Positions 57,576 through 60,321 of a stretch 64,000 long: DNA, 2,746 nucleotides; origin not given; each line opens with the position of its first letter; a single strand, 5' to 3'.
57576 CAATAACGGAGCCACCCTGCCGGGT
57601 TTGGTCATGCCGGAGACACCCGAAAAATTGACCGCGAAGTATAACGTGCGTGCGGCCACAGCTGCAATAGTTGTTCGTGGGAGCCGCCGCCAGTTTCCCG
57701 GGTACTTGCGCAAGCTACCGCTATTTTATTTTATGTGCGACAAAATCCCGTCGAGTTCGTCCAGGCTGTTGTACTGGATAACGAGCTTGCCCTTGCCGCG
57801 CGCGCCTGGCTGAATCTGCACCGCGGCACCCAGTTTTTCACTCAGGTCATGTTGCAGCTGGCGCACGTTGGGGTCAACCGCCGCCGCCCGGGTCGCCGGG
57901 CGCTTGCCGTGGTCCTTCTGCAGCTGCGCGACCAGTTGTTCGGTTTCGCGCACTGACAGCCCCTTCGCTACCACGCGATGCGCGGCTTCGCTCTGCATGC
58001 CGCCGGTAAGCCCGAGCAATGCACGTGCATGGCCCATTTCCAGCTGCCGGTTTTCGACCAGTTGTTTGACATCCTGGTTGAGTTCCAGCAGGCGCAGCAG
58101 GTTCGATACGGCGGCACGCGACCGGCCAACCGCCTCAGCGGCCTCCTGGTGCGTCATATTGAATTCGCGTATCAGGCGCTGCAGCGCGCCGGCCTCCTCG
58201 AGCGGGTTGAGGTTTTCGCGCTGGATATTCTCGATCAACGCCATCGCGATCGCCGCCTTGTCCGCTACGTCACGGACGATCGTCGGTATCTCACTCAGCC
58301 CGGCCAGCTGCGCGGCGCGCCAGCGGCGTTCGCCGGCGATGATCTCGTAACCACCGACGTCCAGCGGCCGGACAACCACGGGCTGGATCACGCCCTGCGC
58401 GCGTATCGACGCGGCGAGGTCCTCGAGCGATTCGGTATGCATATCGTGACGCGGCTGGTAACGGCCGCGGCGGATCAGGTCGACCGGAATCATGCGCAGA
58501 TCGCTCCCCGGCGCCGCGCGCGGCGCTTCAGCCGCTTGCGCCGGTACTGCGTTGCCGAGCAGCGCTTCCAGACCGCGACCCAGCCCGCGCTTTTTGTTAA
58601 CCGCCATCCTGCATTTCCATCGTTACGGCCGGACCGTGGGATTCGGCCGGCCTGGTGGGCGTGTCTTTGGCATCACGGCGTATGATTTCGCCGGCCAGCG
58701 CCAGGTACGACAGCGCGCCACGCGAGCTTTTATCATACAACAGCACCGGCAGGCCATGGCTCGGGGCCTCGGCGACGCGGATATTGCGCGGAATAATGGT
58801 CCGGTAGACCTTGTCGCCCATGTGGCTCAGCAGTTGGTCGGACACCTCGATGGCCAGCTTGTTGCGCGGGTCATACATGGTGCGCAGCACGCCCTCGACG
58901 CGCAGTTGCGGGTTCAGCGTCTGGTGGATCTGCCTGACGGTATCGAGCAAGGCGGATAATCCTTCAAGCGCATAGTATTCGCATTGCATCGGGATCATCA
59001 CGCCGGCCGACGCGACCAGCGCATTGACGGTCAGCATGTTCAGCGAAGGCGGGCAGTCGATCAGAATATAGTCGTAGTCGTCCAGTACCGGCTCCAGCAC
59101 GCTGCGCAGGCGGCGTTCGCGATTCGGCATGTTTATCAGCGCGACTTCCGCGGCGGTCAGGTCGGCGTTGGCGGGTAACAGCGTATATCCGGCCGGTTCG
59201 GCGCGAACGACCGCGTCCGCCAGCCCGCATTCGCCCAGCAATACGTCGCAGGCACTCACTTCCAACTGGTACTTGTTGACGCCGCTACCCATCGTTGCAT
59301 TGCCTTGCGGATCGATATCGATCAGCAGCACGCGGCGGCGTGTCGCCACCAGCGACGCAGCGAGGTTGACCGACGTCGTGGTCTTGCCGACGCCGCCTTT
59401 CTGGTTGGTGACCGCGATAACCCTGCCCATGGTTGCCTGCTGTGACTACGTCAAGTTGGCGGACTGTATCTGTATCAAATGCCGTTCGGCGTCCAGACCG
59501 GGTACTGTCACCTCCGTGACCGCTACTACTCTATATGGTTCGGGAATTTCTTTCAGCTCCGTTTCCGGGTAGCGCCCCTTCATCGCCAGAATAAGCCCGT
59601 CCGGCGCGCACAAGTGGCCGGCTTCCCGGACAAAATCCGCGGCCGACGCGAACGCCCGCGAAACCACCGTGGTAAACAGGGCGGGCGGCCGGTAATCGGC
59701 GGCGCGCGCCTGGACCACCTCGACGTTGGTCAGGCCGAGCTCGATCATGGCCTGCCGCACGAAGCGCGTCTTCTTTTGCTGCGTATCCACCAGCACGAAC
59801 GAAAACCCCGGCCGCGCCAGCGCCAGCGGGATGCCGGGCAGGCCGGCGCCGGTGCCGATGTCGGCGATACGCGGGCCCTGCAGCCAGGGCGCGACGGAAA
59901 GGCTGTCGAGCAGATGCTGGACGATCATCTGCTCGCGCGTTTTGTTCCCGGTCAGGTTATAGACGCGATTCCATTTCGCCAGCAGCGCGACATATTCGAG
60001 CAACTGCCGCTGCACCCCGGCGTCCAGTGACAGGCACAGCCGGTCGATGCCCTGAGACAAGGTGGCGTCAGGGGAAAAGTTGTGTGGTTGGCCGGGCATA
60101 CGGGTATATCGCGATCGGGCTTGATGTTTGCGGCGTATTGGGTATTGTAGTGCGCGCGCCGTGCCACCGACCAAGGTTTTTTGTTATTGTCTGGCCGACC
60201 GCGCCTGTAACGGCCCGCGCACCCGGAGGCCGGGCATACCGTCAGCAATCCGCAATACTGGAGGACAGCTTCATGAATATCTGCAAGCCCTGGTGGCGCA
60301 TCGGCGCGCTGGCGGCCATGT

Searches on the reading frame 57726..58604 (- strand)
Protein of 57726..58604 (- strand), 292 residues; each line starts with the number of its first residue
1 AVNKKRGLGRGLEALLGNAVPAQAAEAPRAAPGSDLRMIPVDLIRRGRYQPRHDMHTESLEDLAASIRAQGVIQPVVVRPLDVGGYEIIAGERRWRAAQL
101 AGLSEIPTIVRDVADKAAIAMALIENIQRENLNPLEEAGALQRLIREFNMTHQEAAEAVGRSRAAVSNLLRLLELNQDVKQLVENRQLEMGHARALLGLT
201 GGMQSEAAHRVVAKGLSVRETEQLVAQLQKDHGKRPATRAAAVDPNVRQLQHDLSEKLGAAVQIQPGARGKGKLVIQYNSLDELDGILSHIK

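Call 102: search_protein_families(library=ncbifam, proteins=[window:57726-58604:-], max_evalue=1e-30)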
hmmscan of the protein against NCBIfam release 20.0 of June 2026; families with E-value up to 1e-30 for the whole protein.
window:57726-58604:- (292 aa): 3 families
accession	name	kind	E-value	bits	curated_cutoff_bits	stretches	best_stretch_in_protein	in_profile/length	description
TIGR04285.1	nucleoid_noc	exception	2.7e-66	223.5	315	1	37-247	3-215/255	nucleoid occlusion protein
TIGR00180.1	parB_part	domain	2.5e-58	196.9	58.45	1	36-203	5-176/186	ParB/RepB/Spo0J family partition protein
TIGR03734.1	PRTRC_parB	hypoth_equivalog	1.4e-38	132.8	278.6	1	49-229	6-190/555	PRTRC system ParB family protein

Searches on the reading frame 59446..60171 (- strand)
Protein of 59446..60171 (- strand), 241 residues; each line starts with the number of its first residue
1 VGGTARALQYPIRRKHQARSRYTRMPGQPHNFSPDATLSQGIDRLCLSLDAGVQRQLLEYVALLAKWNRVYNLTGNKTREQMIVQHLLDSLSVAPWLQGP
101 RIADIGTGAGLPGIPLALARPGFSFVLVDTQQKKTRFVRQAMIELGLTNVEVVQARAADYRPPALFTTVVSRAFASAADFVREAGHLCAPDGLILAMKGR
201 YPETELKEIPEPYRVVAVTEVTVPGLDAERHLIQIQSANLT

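Call 102: search_protein_families(library=ncbifam, proteins=[window:59446-60171:-], max_evalue=1e-30)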
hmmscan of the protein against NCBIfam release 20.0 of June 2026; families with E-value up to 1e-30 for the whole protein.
window:59446-60171:- (241 aa): 1 family
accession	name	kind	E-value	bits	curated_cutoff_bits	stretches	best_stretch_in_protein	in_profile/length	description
TIGR00138.1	rsmG_gidB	equivalog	2.3e-48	164.3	99.5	1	58-235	2-181/183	16S rRNA (guanine(527)-N(7))-methyltransferase RsmG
